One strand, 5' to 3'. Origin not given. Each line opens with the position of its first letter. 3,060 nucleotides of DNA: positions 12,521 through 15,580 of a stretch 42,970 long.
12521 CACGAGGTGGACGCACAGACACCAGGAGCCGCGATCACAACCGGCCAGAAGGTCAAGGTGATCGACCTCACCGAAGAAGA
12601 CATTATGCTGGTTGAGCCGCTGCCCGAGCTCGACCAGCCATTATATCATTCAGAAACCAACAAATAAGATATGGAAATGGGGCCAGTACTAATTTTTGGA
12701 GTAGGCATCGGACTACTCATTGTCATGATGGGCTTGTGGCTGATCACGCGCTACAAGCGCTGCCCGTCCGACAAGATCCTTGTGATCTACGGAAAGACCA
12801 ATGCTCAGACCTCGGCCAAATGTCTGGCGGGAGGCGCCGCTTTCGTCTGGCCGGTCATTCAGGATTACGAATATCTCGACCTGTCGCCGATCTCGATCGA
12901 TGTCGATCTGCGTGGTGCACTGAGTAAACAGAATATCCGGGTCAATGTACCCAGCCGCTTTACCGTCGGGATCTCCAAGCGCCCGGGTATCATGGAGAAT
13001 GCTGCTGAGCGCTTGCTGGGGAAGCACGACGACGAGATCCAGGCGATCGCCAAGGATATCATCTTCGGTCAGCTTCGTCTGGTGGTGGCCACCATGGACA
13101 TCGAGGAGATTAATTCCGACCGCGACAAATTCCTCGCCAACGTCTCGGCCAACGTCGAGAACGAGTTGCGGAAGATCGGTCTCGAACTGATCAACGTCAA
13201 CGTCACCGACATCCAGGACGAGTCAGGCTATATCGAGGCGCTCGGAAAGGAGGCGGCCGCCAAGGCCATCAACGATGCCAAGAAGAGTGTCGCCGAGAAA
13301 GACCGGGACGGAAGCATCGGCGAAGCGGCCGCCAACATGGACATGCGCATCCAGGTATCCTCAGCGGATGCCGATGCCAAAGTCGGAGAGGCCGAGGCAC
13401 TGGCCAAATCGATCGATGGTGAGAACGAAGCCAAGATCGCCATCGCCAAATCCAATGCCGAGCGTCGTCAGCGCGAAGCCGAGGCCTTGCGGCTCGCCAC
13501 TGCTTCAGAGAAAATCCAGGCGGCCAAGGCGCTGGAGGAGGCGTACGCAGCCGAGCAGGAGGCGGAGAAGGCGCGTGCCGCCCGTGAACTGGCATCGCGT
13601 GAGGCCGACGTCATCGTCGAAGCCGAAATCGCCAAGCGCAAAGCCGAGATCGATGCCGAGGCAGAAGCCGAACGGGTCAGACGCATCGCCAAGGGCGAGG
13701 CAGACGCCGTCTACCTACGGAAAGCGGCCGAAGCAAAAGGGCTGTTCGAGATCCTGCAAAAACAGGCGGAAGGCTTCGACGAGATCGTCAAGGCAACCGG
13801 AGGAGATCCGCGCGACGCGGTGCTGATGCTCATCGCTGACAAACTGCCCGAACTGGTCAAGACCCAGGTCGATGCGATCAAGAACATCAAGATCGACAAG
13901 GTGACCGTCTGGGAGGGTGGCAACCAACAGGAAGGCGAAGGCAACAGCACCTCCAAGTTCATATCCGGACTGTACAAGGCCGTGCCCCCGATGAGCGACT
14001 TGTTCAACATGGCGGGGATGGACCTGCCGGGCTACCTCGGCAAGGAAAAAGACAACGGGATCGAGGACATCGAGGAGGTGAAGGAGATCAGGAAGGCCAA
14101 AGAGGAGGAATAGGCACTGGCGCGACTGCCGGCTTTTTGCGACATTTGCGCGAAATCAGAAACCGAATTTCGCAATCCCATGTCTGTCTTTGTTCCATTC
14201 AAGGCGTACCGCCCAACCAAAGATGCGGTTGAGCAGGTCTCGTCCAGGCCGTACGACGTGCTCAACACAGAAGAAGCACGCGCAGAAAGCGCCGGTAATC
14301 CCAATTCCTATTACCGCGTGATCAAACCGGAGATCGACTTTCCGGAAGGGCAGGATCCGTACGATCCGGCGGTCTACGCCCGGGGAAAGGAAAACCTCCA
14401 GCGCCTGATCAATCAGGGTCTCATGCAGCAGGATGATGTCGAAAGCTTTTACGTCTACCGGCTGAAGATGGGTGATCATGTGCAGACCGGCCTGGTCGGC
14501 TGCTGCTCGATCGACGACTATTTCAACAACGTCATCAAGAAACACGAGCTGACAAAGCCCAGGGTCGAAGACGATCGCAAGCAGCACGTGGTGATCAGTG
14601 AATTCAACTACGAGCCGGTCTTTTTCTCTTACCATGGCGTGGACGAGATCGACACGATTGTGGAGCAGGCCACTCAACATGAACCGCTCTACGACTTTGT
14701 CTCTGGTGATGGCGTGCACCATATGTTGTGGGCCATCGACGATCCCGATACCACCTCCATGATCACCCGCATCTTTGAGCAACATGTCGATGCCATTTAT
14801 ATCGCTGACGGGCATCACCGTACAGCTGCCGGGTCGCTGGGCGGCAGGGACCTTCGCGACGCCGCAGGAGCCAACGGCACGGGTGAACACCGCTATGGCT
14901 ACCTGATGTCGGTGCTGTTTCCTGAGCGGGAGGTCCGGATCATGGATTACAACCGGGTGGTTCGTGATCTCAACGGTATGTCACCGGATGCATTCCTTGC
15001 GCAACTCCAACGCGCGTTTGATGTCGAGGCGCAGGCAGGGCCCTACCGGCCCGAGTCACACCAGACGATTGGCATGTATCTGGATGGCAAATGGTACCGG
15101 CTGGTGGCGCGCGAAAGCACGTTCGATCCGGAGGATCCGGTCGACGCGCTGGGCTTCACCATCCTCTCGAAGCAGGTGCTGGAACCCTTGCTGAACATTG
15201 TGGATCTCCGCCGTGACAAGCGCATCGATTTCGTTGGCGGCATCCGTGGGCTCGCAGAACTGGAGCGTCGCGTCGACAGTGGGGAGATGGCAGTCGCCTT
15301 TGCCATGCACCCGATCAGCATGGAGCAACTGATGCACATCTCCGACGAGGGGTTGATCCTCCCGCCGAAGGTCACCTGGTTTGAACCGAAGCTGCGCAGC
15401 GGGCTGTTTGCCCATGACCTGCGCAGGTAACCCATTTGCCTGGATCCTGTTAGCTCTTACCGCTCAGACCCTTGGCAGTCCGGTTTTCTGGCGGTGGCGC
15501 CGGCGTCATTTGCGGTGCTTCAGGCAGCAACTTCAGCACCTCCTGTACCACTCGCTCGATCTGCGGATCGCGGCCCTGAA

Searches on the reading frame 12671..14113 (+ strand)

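Call 34: search_protein_families(library=pfam, proteins=[window:12671-14113:+], max_evalue=0.001)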
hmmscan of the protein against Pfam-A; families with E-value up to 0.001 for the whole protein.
window:12671-14113:+ (480 aa): 1 family
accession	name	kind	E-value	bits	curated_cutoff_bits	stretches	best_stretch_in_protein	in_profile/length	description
PF01145.31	Band_7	-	1.5e-28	100.5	23.6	1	34-211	6-175/176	SPFH domain / Band 7 family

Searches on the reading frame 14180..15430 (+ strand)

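Call 34: search_protein_families(library=pfam, proteins=[window:14180-15430:+], max_evalue=0.001)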
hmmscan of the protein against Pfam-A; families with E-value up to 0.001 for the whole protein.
window:14180-15430:+ (416 aa): 1 family
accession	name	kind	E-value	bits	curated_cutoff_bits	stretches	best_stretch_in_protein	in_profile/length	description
PF06245.16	DUF1015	-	3.8e-101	338.7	25.8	1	5-323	2-321/325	Protein of unknown function (DUF1015)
